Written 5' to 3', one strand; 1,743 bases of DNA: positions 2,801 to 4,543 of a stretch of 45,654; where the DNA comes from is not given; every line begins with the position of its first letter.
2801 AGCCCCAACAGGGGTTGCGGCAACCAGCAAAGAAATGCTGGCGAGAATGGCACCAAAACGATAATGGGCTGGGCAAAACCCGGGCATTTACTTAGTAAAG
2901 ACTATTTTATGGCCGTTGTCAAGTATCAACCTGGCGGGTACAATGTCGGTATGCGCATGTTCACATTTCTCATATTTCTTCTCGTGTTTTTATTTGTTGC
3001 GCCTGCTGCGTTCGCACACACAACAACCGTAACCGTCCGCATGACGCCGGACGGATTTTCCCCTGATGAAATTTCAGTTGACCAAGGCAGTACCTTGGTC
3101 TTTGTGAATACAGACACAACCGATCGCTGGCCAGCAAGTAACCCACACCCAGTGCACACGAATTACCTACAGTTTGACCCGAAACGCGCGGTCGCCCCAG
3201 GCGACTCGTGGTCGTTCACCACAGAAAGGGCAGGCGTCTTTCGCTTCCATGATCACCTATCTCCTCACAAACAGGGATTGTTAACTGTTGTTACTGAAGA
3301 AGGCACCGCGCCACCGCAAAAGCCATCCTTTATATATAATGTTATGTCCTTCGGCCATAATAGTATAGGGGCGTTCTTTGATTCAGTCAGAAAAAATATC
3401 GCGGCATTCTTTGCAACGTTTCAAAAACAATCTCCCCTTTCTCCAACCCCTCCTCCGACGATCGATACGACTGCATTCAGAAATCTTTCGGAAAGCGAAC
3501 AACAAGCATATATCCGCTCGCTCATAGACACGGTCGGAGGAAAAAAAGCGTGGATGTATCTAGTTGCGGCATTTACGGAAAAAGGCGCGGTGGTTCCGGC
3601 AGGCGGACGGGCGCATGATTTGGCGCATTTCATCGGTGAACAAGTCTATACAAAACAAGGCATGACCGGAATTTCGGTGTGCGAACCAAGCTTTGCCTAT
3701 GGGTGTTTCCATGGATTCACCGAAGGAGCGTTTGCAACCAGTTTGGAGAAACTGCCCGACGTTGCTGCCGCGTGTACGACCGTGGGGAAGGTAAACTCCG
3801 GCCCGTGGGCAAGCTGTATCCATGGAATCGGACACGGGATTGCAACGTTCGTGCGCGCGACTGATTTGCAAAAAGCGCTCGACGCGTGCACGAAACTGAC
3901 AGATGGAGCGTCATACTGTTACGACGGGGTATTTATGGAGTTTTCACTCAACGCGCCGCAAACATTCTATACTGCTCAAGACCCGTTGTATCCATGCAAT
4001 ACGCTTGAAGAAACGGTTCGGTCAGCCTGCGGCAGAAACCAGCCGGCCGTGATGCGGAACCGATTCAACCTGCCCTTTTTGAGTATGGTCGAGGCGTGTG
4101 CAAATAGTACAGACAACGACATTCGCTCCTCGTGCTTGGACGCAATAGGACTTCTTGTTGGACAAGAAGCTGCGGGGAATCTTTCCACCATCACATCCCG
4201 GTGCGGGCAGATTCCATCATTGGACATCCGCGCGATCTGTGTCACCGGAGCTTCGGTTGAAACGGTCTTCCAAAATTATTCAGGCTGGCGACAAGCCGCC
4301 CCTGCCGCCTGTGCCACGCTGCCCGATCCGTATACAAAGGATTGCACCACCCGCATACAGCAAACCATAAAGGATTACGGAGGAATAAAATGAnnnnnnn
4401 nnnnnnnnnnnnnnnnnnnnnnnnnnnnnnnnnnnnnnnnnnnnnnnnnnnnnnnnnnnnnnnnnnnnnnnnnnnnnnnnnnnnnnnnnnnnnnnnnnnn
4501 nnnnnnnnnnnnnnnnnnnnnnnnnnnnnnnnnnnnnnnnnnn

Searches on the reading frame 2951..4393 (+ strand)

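Call 79: search_protein_families(library=pfam, proteins=[window:2951-4393:+], max_evalue=0.001)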
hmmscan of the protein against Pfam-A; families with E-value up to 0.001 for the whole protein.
window:2951-4393:+ (480 aa): 1 family
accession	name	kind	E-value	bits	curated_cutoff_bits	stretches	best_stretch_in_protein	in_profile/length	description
PF13473.12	Cupredoxin_1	-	8.2e-10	39.1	27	1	7-113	3-104/104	Cupredoxin-like domain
